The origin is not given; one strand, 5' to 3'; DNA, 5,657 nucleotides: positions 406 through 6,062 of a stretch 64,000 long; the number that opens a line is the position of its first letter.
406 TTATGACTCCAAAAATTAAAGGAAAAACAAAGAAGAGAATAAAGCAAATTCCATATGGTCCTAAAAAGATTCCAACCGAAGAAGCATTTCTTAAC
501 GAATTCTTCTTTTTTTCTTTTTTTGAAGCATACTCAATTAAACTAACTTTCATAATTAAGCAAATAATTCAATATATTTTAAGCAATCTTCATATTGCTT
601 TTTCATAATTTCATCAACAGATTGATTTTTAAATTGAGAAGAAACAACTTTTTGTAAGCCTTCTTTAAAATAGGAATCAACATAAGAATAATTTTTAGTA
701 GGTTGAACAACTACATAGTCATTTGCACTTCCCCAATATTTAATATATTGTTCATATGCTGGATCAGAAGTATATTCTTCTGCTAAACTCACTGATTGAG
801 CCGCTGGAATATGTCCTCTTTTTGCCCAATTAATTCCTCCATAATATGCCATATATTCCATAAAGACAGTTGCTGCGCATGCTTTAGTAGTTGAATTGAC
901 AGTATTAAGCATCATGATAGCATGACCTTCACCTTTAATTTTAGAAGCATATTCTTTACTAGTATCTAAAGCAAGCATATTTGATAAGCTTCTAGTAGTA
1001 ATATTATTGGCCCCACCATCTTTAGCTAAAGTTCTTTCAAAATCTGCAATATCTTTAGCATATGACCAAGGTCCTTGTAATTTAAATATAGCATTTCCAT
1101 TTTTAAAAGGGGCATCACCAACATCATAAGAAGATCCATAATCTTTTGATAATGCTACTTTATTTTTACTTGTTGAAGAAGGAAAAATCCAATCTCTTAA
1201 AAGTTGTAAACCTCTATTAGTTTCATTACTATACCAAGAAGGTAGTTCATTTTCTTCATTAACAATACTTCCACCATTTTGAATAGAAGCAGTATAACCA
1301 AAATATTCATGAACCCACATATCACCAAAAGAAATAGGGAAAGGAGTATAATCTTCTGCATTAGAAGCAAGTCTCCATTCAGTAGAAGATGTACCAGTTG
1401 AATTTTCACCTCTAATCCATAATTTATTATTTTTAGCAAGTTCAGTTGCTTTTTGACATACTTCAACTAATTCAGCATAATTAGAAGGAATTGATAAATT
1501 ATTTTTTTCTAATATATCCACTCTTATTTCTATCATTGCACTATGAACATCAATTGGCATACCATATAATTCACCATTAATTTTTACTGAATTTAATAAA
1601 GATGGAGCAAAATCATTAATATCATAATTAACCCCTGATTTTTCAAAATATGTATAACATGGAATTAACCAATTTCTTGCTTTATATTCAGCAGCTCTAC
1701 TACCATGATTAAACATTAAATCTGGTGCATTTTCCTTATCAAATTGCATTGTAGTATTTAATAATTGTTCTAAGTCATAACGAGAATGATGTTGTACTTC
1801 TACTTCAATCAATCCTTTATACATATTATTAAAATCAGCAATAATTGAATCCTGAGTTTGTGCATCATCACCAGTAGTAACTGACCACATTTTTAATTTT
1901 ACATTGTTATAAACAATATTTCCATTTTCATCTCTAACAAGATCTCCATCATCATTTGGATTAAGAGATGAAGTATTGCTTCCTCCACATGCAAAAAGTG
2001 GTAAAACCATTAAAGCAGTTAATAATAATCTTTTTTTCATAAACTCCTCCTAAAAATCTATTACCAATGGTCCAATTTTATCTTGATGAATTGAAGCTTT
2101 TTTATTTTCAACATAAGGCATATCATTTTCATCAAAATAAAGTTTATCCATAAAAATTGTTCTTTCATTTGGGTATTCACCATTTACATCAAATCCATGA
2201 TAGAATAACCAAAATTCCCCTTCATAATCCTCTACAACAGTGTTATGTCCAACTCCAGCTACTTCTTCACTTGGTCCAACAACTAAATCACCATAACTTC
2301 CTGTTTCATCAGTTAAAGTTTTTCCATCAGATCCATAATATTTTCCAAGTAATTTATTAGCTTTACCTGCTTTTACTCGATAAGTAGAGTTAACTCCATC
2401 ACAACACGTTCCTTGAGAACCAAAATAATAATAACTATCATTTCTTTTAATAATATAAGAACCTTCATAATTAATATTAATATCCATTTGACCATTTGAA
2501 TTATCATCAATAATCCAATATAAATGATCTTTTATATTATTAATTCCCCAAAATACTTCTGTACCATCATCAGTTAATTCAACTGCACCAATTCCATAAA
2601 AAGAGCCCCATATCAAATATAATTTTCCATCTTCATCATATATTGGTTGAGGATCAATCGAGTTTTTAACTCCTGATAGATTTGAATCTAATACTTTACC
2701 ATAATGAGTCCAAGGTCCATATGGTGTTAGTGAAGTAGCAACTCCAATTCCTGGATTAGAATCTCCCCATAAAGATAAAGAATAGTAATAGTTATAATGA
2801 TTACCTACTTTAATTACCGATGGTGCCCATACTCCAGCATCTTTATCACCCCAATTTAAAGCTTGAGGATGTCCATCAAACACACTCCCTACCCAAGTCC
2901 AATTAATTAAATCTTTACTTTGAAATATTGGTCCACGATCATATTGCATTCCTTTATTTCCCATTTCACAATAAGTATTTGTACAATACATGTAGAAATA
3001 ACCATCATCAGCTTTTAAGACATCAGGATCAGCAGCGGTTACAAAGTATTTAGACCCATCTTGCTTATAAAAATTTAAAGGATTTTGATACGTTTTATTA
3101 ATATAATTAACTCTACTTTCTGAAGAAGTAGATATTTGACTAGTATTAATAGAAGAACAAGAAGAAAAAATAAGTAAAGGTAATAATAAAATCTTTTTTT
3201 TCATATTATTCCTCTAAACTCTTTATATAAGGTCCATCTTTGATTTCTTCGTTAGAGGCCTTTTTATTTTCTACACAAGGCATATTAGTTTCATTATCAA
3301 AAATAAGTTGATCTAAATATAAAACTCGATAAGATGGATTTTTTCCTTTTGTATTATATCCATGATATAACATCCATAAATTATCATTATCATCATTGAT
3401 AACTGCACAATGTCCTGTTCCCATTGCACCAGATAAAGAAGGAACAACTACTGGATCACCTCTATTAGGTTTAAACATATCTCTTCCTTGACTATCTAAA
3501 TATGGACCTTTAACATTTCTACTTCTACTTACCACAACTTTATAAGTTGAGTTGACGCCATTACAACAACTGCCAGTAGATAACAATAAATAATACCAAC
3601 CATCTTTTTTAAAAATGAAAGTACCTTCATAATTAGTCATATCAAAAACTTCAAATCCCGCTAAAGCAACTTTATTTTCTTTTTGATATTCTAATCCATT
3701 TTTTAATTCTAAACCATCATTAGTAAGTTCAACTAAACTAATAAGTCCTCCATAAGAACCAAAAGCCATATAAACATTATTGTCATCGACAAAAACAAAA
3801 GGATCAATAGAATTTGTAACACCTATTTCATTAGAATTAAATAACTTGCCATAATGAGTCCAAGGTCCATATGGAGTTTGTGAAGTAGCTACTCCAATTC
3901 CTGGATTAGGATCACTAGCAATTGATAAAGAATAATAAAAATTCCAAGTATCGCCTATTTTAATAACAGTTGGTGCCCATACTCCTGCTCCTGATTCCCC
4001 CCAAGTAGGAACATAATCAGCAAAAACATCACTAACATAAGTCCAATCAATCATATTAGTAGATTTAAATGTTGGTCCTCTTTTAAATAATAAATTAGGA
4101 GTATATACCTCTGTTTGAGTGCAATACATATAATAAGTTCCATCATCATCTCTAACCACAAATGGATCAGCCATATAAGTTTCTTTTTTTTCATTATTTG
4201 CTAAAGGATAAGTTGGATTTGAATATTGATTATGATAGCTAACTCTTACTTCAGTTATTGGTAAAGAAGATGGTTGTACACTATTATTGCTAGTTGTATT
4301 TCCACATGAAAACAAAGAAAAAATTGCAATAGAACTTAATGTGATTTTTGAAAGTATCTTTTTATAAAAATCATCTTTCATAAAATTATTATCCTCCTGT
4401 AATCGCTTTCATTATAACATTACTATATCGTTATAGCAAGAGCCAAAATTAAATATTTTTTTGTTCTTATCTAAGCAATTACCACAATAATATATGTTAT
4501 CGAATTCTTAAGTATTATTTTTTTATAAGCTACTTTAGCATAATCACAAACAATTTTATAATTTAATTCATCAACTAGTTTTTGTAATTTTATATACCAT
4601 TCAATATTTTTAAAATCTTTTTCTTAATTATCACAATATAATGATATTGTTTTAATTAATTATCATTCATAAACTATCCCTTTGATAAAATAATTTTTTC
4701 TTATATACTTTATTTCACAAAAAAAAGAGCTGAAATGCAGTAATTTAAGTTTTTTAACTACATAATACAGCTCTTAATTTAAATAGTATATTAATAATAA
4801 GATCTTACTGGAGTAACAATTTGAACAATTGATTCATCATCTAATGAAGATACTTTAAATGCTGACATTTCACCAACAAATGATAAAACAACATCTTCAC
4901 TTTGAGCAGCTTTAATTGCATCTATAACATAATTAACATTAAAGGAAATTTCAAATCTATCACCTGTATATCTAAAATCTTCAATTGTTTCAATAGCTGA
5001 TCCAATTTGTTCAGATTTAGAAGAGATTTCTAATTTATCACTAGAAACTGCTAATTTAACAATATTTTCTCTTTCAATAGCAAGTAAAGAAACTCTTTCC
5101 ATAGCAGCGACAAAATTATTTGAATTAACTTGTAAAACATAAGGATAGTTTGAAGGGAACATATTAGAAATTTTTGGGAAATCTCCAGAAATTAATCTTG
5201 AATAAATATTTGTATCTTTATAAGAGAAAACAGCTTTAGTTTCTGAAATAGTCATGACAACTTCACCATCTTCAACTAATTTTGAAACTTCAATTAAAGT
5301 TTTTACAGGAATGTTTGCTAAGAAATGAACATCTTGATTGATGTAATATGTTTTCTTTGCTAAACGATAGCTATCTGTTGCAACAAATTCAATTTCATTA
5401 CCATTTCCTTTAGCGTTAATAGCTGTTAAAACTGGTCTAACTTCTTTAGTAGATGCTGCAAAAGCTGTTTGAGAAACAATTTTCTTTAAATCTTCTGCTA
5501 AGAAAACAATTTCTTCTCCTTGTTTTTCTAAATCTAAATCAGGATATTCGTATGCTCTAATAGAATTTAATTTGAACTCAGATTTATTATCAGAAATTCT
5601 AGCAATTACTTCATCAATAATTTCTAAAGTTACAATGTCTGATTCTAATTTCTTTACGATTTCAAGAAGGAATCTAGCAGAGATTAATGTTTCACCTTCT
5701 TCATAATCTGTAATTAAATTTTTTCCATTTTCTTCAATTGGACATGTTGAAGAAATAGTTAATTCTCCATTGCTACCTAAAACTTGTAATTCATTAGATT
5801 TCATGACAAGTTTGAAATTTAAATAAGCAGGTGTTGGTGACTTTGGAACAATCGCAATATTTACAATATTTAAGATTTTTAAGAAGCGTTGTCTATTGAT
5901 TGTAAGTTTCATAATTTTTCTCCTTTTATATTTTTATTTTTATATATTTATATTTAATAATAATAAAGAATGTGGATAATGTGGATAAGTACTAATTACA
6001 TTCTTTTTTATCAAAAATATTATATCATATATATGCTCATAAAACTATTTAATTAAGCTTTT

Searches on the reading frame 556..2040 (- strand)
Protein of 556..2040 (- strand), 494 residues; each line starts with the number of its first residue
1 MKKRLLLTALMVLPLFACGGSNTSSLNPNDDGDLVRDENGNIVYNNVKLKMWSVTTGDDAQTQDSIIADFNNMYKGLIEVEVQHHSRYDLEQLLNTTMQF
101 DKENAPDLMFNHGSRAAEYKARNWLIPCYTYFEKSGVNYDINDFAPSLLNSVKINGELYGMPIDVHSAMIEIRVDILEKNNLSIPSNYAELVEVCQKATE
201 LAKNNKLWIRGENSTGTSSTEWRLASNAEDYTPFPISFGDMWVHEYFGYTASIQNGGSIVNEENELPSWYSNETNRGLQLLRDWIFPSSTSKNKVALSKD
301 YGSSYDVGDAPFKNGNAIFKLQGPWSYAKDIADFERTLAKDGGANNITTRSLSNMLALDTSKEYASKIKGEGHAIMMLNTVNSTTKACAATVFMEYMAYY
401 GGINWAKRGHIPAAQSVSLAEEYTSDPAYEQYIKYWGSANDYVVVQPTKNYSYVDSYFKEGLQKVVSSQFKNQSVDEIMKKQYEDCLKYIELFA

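Call 76: search_protein_families(library=pfam, proteins=[window:556-2040:-], max_evalue=0.00001)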
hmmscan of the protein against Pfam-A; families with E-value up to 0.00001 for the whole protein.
window:556-2040:- (494 aa): 1 family
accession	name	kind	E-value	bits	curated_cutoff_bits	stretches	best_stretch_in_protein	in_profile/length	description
PF13416.11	SBP_bac_8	-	3.1e-15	57.1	27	1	66-430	2-278/279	Bacterial extracellular solute-binding protein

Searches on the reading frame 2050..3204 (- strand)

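Call 76: search_protein_families(library=pfam, proteins=[window:2050-3204:-], max_evalue=0.00001)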
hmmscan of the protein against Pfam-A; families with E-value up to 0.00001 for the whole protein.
window:2050-3204:- (384 aa): 1 family
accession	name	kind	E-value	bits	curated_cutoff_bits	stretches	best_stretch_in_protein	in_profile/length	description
PF04616.20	Glyco_hydro_43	-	3e-45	155.2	32.2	1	57-363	10-288/288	Glycosyl hydrolases family 43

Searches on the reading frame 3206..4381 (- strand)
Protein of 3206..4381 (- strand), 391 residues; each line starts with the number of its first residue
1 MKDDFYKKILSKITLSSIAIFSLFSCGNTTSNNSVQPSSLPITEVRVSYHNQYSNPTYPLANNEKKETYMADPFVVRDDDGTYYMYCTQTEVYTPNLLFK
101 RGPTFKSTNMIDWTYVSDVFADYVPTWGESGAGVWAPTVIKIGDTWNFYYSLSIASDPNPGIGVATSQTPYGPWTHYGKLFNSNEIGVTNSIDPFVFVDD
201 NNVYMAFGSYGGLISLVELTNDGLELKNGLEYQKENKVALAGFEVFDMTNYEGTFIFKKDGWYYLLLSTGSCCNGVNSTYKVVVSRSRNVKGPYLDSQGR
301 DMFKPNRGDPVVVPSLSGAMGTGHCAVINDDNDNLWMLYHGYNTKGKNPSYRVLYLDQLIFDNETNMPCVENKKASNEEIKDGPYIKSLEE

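Call 76: search_protein_families(library=pfam, proteins=[window:3206-4381:-], max_evalue=0.00001)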
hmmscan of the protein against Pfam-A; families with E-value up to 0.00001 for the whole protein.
window:3206-4381:- (391 aa): 1 family
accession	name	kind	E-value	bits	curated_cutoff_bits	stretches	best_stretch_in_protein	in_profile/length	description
PF04616.20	Glyco_hydro_43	-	4.1e-52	177.8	32.2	1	70-362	10-283/288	Glycosyl hydrolases family 43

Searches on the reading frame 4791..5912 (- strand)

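Call 76: search_protein_families(library=pfam, proteins=[window:4791-5912:-], max_evalue=0.00001)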
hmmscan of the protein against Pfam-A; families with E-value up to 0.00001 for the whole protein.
window:4791-5912:- (373 aa): 3 families
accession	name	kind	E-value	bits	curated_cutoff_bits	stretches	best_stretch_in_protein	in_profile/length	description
PF02768.20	DNA_pol3_beta_3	-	1.8e-29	102.4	27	1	251-370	3-121/121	DNA polymerase III beta subunit, C-terminal domain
PF00712.24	DNA_pol3_beta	-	1.3e-24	87.1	24.4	1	1-127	1-120/120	DNA polymerase III beta subunit, N-terminal domain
PF02767.21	DNA_pol3_beta_2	-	1.4e-23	83.9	27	1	140-247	5-116/116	DNA polymerase III beta subunit, central domain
